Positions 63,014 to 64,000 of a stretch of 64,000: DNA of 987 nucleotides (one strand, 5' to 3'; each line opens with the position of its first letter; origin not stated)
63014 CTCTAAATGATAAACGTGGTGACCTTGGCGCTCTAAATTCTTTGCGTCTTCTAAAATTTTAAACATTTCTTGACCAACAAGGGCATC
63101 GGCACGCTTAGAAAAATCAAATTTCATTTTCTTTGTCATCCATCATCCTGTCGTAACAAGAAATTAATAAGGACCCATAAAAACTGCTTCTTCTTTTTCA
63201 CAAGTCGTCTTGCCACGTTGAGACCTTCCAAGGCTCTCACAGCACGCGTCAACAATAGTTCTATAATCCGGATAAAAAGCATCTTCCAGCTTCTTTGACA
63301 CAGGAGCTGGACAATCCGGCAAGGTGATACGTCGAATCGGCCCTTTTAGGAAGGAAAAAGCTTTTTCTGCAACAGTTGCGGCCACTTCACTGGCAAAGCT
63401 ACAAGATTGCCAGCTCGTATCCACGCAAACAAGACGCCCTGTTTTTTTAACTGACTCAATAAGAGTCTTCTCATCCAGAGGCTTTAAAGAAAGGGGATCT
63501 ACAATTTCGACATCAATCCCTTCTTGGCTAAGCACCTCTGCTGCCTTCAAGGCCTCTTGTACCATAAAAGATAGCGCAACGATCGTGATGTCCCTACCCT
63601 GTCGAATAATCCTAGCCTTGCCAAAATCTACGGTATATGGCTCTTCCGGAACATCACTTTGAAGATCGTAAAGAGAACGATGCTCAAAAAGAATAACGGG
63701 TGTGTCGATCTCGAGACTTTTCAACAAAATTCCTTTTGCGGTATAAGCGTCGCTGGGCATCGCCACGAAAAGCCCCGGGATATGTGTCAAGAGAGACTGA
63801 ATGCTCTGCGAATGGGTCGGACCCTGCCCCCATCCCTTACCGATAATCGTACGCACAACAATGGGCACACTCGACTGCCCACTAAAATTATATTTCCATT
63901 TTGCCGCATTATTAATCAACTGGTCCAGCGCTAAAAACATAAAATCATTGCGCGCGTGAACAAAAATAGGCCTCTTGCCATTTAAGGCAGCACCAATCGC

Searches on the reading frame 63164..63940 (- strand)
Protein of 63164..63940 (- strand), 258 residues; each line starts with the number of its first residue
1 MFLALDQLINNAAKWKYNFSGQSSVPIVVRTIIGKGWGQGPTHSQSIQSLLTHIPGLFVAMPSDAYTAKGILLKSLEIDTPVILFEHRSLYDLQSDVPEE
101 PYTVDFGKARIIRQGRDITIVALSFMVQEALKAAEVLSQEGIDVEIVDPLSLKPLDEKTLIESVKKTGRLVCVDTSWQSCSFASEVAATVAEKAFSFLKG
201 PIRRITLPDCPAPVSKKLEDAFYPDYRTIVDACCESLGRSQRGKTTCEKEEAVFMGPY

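Call 15: search_protein_families(library=pfam, proteins=[window:63164-63940:-], max_evalue=0.001)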
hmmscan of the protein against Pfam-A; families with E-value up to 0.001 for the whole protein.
window:63164-63940:- (258 aa): 2 families
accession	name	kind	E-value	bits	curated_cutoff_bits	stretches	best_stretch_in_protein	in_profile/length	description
PF02780.25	Transketolase_C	-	3.5e-40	137.2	25.9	1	107-228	1-123/124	Transketolase, C-terminal domain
PF02779.29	Transket_pyr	-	1.9e-12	47.6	27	1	4-91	86-172/174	Transketolase, pyrimidine binding domain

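Call 73: search_protein_families(library=ncbifam, proteins=[window:63164-63940:-], max_evalue=0.00001)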
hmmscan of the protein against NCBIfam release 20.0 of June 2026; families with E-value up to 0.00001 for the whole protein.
window:63164-63940:- (258 aa): 7 families
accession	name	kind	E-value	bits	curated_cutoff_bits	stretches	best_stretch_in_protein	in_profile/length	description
NF006667.0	PRK09212.1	subfamily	1.5e-64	217.9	321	1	3-235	89-321/327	pyruvate dehydrogenase complex E1 component subunit beta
NF008854.0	PRK11892.1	equivalog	8.1e-63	212.7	454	1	4-233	228-458/464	pyruvate dehydrogenase complex E1 component subunit beta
NF004559.0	PRK05899.2-5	equivalog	1.4e-21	76.4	488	1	51-211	439-597/627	transketolase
TIGR00204.1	dxs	equivalog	2.3e-18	66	465.95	1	39-210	418-586/616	1-deoxy-D-xylulose-5-phosphate synthase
NF003933.0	PRK05444.2-2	equivalog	6.6e-12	44.7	395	1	49-206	412-572/606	1-deoxy-D-xylulose-5-phosphate synthase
NF004556.0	PRK05899.2-2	equivalog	1.6e-11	43.2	575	1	100-195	504-598/639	transketolase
NF008968.0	PRK12315.1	subfamily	3.4e-08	32.2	510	1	26-195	373-542/582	1-deoxy-D-xylulose-5-phosphate synthase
